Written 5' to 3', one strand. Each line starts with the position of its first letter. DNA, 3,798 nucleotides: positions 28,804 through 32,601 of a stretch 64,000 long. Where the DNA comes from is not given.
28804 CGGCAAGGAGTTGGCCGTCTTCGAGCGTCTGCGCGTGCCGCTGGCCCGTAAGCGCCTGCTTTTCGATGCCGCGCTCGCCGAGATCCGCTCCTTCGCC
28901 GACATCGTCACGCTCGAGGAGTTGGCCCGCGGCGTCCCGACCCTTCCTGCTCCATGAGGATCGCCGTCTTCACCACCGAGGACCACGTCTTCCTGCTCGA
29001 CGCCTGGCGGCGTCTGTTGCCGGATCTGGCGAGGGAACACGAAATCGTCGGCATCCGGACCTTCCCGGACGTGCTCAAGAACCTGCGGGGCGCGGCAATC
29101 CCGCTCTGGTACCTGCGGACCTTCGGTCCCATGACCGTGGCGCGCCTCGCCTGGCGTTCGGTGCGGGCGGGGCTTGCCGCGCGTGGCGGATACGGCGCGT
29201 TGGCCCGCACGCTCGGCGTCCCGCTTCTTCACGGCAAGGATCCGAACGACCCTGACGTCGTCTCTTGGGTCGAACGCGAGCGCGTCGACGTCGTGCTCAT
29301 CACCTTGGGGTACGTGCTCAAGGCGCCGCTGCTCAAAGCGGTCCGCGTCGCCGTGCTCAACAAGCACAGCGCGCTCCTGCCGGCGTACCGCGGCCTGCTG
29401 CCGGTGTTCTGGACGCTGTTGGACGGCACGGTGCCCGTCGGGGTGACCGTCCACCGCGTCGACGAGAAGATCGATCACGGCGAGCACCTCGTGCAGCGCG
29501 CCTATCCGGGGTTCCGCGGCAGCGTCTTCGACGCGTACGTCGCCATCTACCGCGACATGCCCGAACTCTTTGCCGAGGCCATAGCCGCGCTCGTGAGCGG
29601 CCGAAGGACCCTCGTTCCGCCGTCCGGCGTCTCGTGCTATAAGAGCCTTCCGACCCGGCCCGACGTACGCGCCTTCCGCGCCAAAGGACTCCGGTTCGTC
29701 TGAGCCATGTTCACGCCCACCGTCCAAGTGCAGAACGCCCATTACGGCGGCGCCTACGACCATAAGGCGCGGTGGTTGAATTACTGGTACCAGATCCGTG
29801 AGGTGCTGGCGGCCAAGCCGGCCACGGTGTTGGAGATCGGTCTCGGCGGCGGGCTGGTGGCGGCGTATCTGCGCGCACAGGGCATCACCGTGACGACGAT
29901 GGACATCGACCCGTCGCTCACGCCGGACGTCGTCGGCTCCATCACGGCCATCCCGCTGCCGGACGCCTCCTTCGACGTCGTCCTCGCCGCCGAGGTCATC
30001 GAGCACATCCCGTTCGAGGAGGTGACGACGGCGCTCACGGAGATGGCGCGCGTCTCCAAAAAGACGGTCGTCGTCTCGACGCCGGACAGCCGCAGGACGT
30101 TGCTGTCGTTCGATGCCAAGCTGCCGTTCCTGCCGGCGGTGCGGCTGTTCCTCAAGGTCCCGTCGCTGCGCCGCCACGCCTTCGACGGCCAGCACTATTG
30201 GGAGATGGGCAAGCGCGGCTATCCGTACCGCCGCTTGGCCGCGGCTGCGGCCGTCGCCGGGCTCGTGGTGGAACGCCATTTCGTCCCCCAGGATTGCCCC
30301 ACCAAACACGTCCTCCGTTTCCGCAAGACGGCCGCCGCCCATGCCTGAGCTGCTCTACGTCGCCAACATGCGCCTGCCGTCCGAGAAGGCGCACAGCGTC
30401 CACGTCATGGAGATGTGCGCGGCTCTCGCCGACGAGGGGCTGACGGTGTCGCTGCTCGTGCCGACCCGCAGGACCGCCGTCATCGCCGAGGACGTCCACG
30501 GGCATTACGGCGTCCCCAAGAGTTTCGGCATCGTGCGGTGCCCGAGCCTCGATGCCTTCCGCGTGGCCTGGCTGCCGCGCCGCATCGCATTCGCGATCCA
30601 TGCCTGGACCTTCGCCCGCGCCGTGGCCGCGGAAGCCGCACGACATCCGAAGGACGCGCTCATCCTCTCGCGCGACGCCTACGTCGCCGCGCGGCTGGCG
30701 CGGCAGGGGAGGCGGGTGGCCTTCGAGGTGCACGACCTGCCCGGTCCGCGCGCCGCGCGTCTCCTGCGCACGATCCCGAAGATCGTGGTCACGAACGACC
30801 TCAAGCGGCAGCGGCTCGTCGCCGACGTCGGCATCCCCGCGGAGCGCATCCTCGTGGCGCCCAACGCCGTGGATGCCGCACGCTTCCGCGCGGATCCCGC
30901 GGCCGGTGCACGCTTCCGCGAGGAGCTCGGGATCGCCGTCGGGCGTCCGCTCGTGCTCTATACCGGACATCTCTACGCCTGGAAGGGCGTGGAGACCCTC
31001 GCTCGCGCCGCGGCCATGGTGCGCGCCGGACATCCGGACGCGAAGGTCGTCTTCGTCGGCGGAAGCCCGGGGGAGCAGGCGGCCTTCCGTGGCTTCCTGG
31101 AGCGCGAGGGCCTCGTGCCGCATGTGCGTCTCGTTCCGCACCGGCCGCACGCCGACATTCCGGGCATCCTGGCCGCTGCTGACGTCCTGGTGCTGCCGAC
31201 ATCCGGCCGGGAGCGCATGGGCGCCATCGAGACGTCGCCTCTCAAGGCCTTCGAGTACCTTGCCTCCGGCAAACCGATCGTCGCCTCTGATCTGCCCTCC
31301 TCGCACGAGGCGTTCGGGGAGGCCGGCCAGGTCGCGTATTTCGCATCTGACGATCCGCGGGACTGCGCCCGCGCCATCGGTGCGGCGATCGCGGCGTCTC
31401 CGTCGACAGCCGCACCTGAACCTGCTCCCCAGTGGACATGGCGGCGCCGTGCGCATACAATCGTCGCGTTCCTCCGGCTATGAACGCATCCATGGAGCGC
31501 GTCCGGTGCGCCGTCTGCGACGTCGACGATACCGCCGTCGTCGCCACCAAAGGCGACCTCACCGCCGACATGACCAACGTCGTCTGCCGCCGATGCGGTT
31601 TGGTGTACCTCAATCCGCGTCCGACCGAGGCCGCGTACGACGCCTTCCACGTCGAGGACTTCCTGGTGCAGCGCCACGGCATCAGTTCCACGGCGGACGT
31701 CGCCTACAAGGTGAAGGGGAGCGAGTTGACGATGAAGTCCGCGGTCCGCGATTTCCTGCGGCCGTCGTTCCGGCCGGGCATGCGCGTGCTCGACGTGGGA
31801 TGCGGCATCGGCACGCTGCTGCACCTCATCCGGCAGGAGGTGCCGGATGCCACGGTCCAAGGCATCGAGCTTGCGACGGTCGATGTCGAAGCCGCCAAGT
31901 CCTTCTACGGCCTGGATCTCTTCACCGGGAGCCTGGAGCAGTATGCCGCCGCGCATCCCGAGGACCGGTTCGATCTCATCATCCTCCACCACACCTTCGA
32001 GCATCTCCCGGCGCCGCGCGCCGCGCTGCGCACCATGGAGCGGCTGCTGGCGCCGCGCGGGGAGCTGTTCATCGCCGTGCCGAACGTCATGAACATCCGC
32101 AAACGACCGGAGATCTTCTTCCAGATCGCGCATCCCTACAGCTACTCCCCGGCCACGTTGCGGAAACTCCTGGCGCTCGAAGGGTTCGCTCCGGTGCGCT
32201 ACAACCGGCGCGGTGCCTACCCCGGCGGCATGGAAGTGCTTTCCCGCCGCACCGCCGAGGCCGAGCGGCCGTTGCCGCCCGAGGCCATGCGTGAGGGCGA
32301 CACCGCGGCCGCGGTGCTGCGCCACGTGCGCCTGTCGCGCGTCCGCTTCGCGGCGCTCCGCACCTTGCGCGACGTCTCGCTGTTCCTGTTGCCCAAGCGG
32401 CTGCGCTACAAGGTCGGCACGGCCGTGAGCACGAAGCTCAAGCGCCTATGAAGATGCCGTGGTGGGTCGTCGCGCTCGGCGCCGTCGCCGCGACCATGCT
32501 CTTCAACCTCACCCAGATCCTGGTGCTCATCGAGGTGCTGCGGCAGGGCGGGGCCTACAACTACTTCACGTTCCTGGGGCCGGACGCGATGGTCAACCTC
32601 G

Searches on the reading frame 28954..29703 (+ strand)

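Call 6: search_protein_families(library=pfam, proteins=[window:28954-29703:+])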
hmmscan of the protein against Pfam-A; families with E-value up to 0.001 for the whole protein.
window:28954-29703:+ (249 aa): 1 family
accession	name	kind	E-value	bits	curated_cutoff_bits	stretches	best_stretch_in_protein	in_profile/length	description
PF00551.24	Formyl_trans_N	-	2.2e-17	63.8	26.1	1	98-185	67-155/181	Formyl transferase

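Call 54: search_protein_families(library=ncbifam, proteins=[window:28954-29703:+], max_evalue=0.00001)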
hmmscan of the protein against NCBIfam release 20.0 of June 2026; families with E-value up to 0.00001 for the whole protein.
window:28954-29703:+ (249 aa): 5 families
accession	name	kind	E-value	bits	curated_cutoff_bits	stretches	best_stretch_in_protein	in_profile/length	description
NF005414.0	PRK06988.1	equivalog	3.4e-16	59.1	316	1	82-215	49-184/311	formyltransferase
TIGR00460.1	fmt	equivalog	2.2e-14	53.3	201.5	1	88-183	57-153/315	methionyl-tRNA formyltransferase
TIGR00639.1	PurN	equivalog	4.6e-13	49.1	150.1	1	98-216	67-187/192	phosphoribosylglycinamide formyltransferase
NF005998.1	PRK08125.1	equivalog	9.6e-13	47.4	777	1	84-183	49-149/649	bifunctional UDP-4-amino-4-deoxy-L-arabinose formyltransferase/UDP-glucuronic acid oxidase ArnA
NF005755.0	PRK07579.1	equivalog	1.1e-09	38.5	238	1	123-225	79-179/245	dTDP-4-amino-4,6-dideoxyglucose formyltransferase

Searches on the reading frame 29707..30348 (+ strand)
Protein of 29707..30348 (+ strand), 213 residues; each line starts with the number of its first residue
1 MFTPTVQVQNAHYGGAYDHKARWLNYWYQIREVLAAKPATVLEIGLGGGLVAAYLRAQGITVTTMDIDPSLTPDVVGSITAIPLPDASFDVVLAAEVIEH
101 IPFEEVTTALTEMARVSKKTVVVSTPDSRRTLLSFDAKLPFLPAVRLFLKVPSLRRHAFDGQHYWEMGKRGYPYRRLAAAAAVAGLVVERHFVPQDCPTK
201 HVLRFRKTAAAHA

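Call 6: search_protein_families(library=pfam, proteins=[window:29707-30348:+])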
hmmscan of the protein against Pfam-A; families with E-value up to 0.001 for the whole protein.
window:29707-30348:+ (213 aa): 5 families
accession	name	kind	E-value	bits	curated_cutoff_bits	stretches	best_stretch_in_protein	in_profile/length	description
PF08241.18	Methyltransf_11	-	4.4e-15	56.5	21.2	1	42-119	1-89/95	Methyltransferase domain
PF13489.12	Methyltransf_23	-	6.1e-11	42.8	27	1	33-155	15-136/164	Methyltransferase domain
PF13649.12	Methyltransf_25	-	9.9e-11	42.6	27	1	41-119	1-95/97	Methyltransferase domain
PF08242.18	Methyltransf_12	-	3.3e-06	28.2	30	1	42-117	1-92/98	Methyltransferase domain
PF13847.12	Methyltransf_31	-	0.00048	20.3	27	1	76-129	60-113/145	Methyltransferase domain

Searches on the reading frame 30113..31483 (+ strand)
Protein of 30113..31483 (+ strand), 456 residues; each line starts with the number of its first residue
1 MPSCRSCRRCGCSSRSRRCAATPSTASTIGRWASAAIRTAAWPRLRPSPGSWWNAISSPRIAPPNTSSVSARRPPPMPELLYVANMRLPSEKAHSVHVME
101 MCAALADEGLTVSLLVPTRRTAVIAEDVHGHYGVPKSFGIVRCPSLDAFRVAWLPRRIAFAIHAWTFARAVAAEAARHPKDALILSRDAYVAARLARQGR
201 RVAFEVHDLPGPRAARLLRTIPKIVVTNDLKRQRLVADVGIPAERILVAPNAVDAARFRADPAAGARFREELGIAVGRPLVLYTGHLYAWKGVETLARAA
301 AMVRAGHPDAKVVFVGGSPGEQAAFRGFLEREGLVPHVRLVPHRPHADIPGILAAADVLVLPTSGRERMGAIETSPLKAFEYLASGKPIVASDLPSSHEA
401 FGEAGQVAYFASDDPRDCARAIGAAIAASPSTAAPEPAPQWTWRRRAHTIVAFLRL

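Call 6: search_protein_families(library=pfam, proteins=[window:30113-31483:+])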
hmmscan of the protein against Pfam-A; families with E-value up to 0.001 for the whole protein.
window:30113-31483:+ (456 aa): 4 families
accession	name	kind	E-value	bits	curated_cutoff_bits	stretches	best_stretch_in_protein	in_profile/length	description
PF13692.12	Glyco_trans_1_4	-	3.2e-21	76.5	27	1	278-425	1-139/142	Glycosyl transferases group 1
PF00534.26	Glycos_transf_1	-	2.3e-19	70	26.4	1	268-426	5-156/172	Glycosyl transferases group 1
PF13439.12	Glyco_transf_4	-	3e-06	27.8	28.5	1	95-257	5-170/170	Glycosyltransferase Family 4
PF13524.12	Glyco_trans_1_2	-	0.0005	20.5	25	0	310-426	15-112/144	Glycosyl transferase-like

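Call 59: search_protein_families(library=ncbifam, proteins=[window:30113-31483:+], max_evalue=0.000001)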
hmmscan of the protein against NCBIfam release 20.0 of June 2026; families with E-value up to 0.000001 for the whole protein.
window:30113-31483:+ (456 aa): 9 families
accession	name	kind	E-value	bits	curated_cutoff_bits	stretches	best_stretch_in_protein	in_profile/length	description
TIGR04063.1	stp3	hypoth_equivalog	6.3e-28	97.8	442.05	1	218-428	155-360/397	TIGR04063 family PEP-CTERM/XrtA system glycosyltransferase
TIGR04047.1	MSMEG_0565_glyc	hypoth_equivalog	5e-19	68.6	259.85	1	96-453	16-370/373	MSMEG_0565 family glycosyltransferase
NF007640.0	PRK10307.1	subfamily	9.5e-16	57.7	276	1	235-396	185-340/411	WcaI family glycosyltransferase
TIGR03449.1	mycothiol_MshA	equivalog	1.4e-14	53.8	462.5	1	223-449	167-395/406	D-inositol-3-phosphate glycosyltransferase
TIGR03088.1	stp2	hypoth_equivalog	3.4e-11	42.8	409.05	1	225-424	142-334/374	TIGR03088 family PEP-CTERM/XrtA system glycosyltransferase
TIGR04007.1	wcaI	equivalog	5.2e-09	35.2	800.45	1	237-361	189-310/407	colanic acid biosynthesis glycosyltransferase WcaI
TIGR02149.1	glgA_Coryne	subfamily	9.2e-08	31.6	302.4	1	224-415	149-338/391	glycogen synthase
NF047684.1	TeichurnBiosyTuaC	equivalog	1.2e-07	31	550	1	247-403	188-330/391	teichuronic acid biosynthesis protein TuaC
NF047676.1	TeichurnBiosyTuaH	equivalog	8.5e-07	28.2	550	0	218-416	156-342/384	teichuronic acid biosynthesis protein TuaH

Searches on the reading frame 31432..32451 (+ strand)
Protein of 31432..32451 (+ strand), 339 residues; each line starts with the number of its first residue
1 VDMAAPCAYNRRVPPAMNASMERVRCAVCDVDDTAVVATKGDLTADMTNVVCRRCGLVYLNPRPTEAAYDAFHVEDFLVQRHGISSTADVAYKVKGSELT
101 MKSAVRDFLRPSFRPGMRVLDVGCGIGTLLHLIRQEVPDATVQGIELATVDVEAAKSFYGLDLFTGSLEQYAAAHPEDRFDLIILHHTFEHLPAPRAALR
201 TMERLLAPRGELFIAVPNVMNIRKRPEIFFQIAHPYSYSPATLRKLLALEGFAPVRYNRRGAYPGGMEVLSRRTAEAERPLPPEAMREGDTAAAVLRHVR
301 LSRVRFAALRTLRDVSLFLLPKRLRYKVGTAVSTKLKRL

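Call 7: search_protein_families(library=pfam, proteins=[window:31432-32451:+])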
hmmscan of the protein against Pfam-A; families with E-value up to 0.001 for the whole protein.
window:31432-32451:+ (339 aa): 8 families
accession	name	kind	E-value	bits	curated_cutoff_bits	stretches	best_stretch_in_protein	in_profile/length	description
PF13489.12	Methyltransf_23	-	4.1e-22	79.1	27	1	106-255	13-162/164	Methyltransferase domain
PF13847.12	Methyltransf_31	-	7.6e-15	55.3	27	1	115-218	3-113/145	Methyltransferase domain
PF08242.18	Methyltransf_12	-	1.6e-13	51.6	30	1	120-212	1-98/98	Methyltransferase domain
PF08241.18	Methyltransf_11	-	2.4e-13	51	21.2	1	120-214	1-95/95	Methyltransferase domain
PF13649.12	Methyltransf_25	-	3.6e-13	50.4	27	1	119-210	1-97/97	Methyltransferase domain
PF07021.18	MetW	-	5.2e-12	46.2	21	1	113-228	11-121/193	Methionine biosynthesis protein MetW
PF05175.20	MTS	-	2.4e-05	24.5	23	1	116-222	32-146/170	Methyltransferase small domain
PF01135.25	PCMT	-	0.00047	20.4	20.3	1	87-147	47-106/210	Protein-L-isoaspartate(D-aspartate) O-methyltransferase (PCMT)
